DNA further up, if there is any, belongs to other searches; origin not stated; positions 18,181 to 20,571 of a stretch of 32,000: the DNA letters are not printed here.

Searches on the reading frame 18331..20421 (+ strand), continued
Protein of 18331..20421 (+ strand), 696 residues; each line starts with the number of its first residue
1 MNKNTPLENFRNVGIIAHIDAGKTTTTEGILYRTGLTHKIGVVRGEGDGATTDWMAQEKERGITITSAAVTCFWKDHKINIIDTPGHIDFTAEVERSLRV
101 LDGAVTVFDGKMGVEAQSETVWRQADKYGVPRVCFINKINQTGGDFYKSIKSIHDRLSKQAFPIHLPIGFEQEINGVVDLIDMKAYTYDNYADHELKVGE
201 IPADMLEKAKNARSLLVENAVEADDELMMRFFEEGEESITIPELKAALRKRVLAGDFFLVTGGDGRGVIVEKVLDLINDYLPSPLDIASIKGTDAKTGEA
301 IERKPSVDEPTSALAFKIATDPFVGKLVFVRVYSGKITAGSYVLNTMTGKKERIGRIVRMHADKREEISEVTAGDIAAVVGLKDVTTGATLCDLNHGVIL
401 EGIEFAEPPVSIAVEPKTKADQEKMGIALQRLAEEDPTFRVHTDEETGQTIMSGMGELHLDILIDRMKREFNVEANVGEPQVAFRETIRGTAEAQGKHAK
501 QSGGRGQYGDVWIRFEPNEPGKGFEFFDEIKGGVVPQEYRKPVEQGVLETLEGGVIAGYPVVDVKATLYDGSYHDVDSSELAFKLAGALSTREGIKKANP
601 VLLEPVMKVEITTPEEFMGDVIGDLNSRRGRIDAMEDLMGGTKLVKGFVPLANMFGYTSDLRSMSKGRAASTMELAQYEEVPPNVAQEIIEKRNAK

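Call 42: list_cluster_members(proteins=[window:18331-20421:+, window:21658-23715:+, window:13119-16826:+, window:24945-25955:+, window:29411-30664:+])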
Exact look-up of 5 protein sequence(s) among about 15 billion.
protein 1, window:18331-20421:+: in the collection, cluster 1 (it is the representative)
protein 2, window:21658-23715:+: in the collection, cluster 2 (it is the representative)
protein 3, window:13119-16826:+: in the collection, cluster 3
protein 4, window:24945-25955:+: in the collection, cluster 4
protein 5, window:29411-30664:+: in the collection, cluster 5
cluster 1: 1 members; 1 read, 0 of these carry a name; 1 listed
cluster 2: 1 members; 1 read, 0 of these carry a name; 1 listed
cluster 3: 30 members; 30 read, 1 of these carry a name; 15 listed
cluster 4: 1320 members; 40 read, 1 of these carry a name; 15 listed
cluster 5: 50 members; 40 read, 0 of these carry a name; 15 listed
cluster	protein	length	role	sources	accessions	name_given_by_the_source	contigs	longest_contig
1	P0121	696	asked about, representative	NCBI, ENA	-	-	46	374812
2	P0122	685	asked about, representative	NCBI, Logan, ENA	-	-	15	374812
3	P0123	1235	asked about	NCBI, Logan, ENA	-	-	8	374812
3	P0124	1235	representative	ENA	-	-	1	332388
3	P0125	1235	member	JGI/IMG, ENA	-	DNA-directed RNA polymerase, beta' subunit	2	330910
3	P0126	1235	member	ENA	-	-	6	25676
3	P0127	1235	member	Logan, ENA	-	-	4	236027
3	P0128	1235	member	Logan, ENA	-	-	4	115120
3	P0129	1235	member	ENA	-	-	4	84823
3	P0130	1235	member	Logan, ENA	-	-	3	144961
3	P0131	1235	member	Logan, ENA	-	-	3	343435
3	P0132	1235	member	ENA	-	-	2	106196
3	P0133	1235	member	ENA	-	-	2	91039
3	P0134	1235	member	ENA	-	-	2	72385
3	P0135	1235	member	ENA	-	-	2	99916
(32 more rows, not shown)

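Call 64: search_protein_families(library=ncbifam, proteins=[L007:12274-12906:+, L007:12936-13175:+, L007:13135-13605:+], max_evalue=0.01)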
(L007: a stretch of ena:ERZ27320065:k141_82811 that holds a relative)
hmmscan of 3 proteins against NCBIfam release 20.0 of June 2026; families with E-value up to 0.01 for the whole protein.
L007:12274-12906:+ (210 aa): 0 families

L007:12936-13175:+ (79 aa): 0 families

L007:13135-13605:+ (156 aa): 0 families

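Call 65: find_homologous_proteins(query=L007:12274-12906:+, max_evalue=0.001)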
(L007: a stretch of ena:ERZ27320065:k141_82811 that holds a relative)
Query L007:12274-12906:+ (210 aa): 7 proteins with E <= 0.001 among 146 candidates.
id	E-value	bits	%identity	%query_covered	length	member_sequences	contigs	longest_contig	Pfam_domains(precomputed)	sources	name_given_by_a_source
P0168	4.8e-135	465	100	100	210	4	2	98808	-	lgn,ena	-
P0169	1.6e-132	457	99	100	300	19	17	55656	-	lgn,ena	-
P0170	5.3e-110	384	85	100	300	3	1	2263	PF20505.4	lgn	-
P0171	7.6e-109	380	81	100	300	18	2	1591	PF20505.4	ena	-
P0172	4.2e-105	368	82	100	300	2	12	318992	-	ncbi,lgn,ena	-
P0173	5.5e-104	364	78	100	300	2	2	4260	PF20505.4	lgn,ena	-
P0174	2.9e-101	355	78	100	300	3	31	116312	PF20505.4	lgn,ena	-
